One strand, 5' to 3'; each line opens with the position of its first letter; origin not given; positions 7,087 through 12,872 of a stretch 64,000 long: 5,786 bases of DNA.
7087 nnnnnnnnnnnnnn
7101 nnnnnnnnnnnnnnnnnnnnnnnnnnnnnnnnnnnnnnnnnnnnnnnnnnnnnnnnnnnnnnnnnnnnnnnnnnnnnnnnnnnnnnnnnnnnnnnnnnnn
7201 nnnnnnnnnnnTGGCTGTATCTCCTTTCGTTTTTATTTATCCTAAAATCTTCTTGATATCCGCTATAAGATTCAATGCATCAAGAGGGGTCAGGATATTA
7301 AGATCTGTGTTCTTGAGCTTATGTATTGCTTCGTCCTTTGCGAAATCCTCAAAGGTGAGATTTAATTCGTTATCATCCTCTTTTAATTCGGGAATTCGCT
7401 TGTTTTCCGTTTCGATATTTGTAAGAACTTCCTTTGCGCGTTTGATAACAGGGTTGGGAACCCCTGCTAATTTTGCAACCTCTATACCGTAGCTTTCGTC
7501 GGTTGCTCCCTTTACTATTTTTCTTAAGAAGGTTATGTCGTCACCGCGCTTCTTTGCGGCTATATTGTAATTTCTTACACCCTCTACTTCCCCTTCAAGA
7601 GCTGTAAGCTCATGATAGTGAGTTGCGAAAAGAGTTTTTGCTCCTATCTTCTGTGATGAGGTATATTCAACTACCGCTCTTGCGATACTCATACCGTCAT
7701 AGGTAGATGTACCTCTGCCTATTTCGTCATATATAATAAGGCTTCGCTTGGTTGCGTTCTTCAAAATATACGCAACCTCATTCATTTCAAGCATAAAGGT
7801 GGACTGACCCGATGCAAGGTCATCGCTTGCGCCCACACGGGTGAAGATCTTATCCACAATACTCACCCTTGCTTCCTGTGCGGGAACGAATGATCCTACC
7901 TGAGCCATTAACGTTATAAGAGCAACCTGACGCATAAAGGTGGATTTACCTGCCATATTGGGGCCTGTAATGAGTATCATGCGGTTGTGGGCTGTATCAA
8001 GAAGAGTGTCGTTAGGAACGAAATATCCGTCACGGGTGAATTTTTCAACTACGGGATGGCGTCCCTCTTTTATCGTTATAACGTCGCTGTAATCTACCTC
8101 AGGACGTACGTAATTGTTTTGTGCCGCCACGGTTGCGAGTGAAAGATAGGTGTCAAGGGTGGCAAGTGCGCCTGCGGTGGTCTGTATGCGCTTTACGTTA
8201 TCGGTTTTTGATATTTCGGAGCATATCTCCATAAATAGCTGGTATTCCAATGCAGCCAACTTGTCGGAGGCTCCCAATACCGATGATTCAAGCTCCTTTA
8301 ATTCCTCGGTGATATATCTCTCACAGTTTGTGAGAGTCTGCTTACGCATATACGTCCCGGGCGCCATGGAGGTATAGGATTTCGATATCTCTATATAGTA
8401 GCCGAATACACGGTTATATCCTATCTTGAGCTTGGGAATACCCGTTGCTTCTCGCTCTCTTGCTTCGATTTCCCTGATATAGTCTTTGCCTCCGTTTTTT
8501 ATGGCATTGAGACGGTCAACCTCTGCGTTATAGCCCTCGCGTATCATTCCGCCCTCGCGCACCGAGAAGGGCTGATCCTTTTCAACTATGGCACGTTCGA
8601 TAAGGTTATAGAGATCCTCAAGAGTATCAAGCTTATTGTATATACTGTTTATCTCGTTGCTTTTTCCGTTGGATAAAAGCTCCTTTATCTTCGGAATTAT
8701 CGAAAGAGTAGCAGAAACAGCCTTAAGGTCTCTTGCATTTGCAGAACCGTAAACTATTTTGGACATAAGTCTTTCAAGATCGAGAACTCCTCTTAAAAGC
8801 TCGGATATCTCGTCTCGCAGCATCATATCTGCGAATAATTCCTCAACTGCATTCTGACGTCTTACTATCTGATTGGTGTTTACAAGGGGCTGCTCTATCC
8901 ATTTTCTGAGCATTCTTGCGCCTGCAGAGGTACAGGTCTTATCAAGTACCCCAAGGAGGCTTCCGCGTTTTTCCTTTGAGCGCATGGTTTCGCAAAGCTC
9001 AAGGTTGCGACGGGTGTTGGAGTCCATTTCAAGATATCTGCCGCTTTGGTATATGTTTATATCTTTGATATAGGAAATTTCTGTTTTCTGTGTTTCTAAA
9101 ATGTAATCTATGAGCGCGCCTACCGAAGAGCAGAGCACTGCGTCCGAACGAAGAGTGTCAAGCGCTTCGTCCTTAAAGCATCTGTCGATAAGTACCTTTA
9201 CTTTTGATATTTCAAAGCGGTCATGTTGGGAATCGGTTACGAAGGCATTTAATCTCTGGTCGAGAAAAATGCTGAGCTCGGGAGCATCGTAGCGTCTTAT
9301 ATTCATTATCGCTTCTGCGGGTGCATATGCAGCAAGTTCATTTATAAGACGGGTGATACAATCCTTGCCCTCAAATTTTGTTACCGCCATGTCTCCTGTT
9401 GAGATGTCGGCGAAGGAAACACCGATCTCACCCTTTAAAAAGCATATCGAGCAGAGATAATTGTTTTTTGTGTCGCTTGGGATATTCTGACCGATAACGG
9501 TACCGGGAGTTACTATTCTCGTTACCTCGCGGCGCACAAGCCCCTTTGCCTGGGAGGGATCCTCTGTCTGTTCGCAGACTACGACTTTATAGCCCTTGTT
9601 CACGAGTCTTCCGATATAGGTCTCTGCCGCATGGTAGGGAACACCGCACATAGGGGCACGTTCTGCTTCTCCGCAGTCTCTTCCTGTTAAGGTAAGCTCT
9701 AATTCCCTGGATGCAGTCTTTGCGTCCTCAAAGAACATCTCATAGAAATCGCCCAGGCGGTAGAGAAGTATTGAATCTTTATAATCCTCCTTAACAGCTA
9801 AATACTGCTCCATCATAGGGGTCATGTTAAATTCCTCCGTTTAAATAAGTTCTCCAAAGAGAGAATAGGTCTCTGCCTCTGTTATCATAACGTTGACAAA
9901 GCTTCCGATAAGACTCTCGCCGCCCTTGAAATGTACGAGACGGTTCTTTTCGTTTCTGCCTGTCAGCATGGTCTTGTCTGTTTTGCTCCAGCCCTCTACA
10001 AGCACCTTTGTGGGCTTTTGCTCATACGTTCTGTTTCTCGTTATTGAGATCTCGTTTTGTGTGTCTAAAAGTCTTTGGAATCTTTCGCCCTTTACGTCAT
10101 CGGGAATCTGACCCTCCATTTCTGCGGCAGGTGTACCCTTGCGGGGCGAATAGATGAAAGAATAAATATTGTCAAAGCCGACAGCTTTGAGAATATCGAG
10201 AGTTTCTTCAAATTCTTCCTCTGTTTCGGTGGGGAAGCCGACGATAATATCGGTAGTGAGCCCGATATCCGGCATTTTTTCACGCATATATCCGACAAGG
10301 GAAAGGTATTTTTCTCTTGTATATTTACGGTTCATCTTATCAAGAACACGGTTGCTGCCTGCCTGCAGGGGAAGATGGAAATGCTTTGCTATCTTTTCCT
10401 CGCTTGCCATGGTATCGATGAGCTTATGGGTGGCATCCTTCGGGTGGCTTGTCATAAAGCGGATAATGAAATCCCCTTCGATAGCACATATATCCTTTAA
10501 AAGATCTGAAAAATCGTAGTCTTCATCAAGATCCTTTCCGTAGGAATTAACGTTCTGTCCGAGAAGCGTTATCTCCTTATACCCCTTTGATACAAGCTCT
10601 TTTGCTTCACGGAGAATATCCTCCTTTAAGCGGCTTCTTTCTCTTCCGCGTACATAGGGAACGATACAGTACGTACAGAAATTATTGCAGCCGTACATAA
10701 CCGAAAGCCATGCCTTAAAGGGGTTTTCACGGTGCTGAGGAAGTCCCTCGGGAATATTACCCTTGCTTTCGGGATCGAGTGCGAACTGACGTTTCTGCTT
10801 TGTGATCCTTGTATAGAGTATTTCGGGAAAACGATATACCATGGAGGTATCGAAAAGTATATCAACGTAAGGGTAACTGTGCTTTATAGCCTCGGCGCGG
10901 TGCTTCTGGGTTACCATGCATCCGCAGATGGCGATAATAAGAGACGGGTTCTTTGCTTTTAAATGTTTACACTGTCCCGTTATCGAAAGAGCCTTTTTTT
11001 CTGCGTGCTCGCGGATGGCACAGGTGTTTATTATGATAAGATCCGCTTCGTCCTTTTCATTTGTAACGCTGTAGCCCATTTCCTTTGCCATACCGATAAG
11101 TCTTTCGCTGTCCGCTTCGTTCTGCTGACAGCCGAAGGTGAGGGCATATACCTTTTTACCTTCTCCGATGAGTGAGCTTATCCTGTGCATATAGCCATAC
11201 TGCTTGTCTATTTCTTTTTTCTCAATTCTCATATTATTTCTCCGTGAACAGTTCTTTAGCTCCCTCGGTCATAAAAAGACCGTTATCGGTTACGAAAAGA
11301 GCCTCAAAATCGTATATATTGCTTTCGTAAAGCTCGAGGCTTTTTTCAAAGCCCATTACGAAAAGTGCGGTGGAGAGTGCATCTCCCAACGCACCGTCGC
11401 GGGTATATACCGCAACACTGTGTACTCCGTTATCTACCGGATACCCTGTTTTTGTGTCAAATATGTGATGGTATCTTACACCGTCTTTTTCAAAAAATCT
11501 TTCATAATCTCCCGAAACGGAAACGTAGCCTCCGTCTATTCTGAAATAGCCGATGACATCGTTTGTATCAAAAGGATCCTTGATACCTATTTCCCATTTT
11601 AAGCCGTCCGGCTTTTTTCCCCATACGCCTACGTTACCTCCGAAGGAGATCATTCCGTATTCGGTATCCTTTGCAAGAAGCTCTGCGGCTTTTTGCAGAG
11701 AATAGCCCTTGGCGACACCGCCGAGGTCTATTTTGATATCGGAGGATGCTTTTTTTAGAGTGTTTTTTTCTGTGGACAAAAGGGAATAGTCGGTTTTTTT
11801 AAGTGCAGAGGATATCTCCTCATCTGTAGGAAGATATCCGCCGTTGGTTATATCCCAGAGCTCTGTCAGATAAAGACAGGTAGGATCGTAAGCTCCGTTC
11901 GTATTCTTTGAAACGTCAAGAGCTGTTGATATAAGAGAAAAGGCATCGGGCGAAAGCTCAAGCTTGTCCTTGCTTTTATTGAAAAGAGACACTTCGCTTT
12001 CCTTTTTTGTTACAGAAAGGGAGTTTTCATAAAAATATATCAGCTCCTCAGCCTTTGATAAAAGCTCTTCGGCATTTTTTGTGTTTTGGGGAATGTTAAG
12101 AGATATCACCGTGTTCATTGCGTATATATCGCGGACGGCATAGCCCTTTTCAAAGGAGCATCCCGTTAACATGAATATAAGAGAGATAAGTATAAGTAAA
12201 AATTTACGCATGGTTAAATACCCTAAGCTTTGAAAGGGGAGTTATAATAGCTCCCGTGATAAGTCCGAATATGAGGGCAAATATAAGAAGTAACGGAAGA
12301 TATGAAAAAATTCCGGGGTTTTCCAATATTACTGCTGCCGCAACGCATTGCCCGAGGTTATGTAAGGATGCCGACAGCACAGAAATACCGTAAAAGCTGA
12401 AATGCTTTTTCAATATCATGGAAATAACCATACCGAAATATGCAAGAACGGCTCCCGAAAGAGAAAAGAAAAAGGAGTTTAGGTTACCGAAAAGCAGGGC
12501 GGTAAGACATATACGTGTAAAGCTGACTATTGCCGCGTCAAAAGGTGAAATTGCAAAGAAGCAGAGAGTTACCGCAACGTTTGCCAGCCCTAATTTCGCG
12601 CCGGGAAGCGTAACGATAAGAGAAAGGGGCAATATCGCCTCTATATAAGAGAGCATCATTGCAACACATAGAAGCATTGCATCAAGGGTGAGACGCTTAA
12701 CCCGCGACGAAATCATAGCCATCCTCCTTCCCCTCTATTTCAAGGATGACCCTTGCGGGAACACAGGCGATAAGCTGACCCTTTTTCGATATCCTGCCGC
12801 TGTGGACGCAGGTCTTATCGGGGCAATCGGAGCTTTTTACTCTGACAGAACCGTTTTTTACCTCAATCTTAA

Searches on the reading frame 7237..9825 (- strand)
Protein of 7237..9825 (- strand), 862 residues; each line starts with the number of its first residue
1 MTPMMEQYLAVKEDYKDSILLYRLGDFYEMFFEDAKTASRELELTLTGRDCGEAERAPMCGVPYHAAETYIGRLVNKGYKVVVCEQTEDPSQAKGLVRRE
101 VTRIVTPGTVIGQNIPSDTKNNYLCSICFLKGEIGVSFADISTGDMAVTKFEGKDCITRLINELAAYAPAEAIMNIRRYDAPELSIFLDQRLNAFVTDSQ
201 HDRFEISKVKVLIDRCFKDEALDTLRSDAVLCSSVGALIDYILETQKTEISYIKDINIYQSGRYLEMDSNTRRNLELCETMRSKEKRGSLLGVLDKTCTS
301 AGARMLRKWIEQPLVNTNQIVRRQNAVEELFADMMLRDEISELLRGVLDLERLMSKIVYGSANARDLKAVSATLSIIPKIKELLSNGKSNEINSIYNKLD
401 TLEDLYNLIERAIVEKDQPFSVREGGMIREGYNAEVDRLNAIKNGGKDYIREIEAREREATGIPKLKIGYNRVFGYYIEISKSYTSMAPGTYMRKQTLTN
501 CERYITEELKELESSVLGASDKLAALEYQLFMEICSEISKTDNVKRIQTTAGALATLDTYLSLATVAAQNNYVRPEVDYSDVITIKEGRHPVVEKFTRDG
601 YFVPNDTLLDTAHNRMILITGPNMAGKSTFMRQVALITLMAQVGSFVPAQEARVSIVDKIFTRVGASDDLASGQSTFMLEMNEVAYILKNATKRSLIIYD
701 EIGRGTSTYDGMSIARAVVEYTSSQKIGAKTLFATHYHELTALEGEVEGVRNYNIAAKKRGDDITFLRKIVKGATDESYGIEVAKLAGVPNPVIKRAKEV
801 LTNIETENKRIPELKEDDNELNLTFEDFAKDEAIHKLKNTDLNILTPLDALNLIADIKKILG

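Call 16: search_protein_families(library=pfam, proteins=[window:7237-9825:-], max_evalue=0.001)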
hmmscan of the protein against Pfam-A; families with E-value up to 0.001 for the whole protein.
window:7237-9825:- (862 aa): 5 families
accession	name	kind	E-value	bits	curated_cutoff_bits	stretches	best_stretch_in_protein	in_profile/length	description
PF00488.27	MutS_V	-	1.5e-85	286.4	30.2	1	617-805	1-188/188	MutS domain V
PF05192.23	MutS_III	-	5.5e-55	187.2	34.1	1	270-564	1-194/194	MutS domain III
PF01624.25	MutS_I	-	1.1e-46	158.1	20.6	1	2-112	1-111/113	MutS domain I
PF05190.23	MutS_IV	-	1.5e-27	96.1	22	1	431-521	1-91/92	MutS family domain IV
PF05188.22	MutS_II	-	5.8e-17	62.8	25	1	122-253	1-132/133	MutS domain II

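Call 50: list_cluster_members(proteins=[window:7237-9822:-, P0243, P0244, P0247, P0248, P0261, P0266, P0274, P0288, P0292])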
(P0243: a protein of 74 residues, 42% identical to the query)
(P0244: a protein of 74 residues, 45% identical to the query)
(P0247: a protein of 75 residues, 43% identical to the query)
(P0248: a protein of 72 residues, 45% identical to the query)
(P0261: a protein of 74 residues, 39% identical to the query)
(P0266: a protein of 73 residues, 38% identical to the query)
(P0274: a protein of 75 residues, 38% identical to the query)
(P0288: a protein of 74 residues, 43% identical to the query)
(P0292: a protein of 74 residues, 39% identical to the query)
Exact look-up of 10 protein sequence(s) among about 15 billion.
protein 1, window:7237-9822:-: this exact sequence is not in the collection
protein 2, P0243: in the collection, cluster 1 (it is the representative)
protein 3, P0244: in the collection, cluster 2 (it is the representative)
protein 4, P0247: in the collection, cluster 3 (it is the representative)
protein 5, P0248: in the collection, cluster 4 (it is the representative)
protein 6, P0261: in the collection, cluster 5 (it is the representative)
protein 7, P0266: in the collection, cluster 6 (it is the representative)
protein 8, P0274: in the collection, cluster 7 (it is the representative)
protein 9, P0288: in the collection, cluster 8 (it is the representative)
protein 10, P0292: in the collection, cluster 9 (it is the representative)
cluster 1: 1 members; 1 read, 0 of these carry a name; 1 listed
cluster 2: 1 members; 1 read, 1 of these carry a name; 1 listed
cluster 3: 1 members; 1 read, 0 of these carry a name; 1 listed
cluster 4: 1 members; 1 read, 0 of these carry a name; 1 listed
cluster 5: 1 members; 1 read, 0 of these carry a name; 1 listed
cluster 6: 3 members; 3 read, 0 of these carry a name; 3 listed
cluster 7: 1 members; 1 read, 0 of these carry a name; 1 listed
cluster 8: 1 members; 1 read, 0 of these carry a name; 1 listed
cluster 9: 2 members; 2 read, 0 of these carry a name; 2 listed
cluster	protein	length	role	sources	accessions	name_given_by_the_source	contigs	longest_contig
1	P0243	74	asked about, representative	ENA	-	-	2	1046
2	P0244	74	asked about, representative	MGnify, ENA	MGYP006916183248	CR=1 FL=1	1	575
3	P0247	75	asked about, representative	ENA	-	-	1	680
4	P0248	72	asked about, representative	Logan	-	-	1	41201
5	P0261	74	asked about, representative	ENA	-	-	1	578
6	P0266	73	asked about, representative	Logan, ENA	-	-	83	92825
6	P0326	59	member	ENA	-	-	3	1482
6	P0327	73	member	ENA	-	-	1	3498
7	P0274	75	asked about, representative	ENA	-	-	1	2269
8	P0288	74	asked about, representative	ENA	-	-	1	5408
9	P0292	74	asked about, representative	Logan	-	-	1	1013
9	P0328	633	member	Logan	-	-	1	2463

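Call 66: list_cluster_members(proteins=[window:7240-9825:-, window:4123-5256:-, window:9844-11232:-, window:5262-7211:-, window:17095-18801:-, window:18797-19945:-, window:23138-24361:+])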
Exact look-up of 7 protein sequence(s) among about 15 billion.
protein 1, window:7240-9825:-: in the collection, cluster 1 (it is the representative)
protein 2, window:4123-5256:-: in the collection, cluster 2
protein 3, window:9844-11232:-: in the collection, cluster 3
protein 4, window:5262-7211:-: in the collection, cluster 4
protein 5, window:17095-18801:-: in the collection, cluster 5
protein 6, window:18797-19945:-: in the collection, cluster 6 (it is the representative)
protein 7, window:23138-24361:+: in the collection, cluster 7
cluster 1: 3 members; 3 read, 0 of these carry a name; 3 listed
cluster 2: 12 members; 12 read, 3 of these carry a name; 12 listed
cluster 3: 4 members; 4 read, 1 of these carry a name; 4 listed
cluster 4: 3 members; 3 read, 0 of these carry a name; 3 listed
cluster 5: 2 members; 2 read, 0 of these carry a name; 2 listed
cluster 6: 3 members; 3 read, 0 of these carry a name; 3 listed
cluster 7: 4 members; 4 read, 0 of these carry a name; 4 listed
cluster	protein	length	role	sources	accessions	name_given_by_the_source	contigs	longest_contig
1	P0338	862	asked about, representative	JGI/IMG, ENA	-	-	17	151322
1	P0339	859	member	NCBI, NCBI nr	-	-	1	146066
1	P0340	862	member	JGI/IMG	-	-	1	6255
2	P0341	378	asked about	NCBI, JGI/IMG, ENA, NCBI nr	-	-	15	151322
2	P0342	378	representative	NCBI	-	-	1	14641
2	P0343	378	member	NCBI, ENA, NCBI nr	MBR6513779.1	MAG: tRNA guanosine(34) transglycosylase Tgt [Clostridia bacterium] | tRNA guanosine(34) transglycosylase Tgt [Clostridia bacterium]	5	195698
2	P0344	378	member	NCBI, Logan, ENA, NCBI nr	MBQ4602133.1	MAG: tRNA guanosine(34) transglycosylase Tgt [Clostridia bacterium] | tRNA guanosine(34) transglycosylase Tgt [Clostridia bacterium]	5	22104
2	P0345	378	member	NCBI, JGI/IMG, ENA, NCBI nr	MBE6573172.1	MAG: tRNA guanosine(34) transglycosylase Tgt [Ruminococcaceae bacterium] | tRNA guanosine(34) transglycosylase Tgt [Oscillospiraceae bacterium]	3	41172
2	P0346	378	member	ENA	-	-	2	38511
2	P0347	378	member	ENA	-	-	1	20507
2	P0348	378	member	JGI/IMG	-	-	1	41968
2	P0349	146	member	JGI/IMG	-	-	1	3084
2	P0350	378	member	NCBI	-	-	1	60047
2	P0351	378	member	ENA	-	-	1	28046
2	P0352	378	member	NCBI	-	-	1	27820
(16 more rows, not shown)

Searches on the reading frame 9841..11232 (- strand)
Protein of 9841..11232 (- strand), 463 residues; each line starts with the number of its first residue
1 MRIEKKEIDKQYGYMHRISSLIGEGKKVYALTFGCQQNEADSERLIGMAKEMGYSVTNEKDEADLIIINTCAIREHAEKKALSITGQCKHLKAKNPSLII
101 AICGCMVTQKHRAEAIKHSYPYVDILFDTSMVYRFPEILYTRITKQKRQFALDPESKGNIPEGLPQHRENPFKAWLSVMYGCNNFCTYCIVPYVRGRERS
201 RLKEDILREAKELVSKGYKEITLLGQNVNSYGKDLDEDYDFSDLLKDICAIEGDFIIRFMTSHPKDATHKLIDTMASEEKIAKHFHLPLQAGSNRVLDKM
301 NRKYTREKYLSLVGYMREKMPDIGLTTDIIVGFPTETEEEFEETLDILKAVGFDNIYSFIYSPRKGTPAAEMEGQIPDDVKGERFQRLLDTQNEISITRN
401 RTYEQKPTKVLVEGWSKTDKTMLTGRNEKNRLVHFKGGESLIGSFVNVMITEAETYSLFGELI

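Call 16: search_protein_families(library=pfam, proteins=[window:9841-11232:-], max_evalue=0.001)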
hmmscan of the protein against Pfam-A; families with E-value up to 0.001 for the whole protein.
window:9841-11232:- (463 aa): 4 families
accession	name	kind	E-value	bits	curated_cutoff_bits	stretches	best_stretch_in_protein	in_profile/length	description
PF04055.27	Radical_SAM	-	1.3e-31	110.5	29.5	1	177-346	2-164/166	Radical SAM superfamily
PF00919.26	UPF0004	-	1.4e-26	92.8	27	1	27-127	1-97/98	Uncharacterized protein family UPF0004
PF01938.26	TRAM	-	2.6e-10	40.5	21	1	408-463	8-61/61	TRAM domain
PF18693.7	TRAM_2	-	6.7e-05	23.4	27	1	408-463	5-63/63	TRAM domain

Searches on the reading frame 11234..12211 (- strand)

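Call 16: search_protein_families(library=pfam, proteins=[window:11234-12211:-], max_evalue=0.001)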
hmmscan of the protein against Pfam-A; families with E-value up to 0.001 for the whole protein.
window:11234-12211:- (325 aa): 1 family
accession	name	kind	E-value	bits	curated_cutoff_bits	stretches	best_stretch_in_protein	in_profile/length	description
PF02424.20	ApbE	-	5.3e-75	252.8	25.6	1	32-306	1-266/266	ApbE family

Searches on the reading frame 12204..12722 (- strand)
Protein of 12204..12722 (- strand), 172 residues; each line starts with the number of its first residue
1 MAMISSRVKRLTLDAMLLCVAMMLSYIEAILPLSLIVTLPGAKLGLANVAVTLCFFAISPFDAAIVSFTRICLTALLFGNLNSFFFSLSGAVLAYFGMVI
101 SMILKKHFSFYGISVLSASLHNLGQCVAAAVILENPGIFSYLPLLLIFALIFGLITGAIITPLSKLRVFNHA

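Call 16: search_protein_families(library=pfam, proteins=[window:12204-12722:-], max_evalue=0.001)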
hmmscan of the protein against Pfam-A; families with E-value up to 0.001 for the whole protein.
window:12204-12722:- (172 aa): 1 family
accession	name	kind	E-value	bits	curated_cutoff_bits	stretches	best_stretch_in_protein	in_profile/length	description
PF07456.16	Hpre_diP_synt_I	-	3.1e-33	115.3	30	1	17-160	1-144/147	Heptaprenyl diphosphate synthase component I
